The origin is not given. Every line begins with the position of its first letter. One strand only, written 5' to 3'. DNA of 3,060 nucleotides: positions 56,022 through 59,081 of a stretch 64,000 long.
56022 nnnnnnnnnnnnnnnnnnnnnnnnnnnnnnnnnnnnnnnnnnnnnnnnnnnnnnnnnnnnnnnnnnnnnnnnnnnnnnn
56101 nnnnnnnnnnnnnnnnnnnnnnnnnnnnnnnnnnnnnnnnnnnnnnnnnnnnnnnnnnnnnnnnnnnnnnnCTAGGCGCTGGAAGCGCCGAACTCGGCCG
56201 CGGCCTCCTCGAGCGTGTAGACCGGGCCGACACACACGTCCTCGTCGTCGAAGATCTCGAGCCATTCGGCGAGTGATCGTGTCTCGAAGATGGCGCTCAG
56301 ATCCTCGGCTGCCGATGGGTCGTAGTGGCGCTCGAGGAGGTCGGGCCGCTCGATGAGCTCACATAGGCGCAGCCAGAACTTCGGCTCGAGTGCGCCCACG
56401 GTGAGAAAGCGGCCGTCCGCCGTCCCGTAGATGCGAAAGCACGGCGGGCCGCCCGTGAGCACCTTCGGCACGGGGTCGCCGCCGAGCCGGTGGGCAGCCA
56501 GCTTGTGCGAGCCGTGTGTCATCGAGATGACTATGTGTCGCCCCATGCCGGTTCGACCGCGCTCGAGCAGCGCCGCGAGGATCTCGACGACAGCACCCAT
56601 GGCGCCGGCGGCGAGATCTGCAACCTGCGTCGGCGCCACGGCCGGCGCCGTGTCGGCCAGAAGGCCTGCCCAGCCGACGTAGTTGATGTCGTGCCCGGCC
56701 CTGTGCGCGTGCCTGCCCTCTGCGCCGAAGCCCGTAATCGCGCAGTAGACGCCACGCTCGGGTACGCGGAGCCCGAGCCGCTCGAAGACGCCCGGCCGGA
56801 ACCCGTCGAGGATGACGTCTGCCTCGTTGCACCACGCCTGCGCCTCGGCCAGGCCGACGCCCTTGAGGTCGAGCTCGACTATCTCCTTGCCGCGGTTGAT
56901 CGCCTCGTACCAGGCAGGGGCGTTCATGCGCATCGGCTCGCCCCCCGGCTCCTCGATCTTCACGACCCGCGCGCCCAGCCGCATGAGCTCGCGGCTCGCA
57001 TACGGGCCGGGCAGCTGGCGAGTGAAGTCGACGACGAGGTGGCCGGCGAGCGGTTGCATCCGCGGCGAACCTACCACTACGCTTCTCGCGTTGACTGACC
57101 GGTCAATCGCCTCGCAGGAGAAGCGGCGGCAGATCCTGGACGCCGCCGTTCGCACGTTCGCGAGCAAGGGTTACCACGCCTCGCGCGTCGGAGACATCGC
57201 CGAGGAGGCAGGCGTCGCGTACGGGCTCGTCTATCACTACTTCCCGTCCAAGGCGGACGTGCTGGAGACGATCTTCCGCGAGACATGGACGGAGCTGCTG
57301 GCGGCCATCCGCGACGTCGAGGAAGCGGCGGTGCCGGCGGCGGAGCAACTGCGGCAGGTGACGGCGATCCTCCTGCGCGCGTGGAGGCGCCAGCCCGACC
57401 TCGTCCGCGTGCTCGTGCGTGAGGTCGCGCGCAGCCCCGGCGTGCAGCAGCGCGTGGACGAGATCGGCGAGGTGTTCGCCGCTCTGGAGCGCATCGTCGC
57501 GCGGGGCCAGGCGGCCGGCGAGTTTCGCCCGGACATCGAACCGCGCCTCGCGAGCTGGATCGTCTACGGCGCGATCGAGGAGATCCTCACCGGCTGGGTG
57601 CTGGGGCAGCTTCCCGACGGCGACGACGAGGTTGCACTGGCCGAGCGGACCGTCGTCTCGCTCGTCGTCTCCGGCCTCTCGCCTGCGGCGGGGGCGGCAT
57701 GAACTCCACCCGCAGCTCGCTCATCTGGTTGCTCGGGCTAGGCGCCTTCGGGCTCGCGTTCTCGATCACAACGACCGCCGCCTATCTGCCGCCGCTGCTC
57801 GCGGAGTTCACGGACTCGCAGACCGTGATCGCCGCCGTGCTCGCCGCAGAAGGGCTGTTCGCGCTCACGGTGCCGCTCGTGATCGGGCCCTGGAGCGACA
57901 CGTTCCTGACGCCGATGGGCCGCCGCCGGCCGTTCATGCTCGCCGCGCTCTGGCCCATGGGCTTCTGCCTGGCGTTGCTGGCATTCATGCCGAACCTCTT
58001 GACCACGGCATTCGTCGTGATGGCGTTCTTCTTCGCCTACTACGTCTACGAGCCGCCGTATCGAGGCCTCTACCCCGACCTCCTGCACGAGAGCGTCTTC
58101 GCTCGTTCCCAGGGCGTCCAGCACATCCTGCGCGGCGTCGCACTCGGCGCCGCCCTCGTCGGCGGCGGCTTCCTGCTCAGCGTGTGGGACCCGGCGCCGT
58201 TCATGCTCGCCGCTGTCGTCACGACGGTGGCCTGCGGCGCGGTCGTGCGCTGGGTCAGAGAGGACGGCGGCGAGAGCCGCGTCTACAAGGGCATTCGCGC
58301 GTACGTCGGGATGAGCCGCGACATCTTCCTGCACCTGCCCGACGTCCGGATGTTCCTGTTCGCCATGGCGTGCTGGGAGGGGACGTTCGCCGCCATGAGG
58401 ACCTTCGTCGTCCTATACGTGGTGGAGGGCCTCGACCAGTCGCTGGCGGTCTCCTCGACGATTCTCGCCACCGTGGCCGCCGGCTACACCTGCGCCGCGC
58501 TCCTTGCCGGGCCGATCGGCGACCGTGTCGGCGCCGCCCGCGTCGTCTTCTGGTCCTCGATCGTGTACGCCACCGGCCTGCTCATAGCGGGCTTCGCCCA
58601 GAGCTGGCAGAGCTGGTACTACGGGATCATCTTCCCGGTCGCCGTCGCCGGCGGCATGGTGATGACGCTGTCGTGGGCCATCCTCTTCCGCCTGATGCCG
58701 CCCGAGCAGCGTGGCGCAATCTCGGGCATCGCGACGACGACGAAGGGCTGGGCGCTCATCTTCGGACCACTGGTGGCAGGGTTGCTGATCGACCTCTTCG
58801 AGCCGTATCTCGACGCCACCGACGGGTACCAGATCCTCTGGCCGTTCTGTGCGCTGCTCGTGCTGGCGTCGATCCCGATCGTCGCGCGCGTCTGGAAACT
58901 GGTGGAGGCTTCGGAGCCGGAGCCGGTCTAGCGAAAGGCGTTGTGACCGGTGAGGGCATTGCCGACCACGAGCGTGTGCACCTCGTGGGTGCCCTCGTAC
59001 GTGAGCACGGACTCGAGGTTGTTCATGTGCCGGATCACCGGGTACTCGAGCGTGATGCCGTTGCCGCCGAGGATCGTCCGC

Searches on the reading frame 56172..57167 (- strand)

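Call 41: search_protein_families(library=pfam, proteins=[window:56172-57167:-], max_evalue=0.00001)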
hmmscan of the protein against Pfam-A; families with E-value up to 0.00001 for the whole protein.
window:56172-57167:- (331 aa): 1 family
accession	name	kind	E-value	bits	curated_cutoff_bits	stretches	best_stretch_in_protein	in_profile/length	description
PF02515.22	CoA_transf_3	-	1.6e-58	199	23.3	1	40-324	1-319/366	CoA-transferase family III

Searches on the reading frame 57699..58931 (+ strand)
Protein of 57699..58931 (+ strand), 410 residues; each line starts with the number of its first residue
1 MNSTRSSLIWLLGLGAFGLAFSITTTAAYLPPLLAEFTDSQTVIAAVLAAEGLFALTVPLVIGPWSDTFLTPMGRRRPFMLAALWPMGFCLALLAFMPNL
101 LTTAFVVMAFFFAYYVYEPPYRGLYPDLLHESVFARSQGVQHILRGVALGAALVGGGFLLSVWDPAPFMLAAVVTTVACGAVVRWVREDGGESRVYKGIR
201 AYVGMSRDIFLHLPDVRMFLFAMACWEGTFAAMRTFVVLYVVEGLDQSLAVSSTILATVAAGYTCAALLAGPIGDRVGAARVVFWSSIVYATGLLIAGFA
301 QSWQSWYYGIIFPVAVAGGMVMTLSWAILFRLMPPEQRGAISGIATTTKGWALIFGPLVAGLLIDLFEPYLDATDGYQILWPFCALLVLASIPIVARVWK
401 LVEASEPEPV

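Call 41: search_protein_families(library=pfam, proteins=[window:57699-58931:+], max_evalue=0.00001)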
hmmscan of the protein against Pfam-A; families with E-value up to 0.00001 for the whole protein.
window:57699-58931:+ (410 aa): 1 family
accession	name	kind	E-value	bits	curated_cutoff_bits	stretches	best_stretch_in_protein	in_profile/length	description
PF07690.21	MFS_1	-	3.7e-26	92.3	33.4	2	232-406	14-178/347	Major Facilitator Superfamily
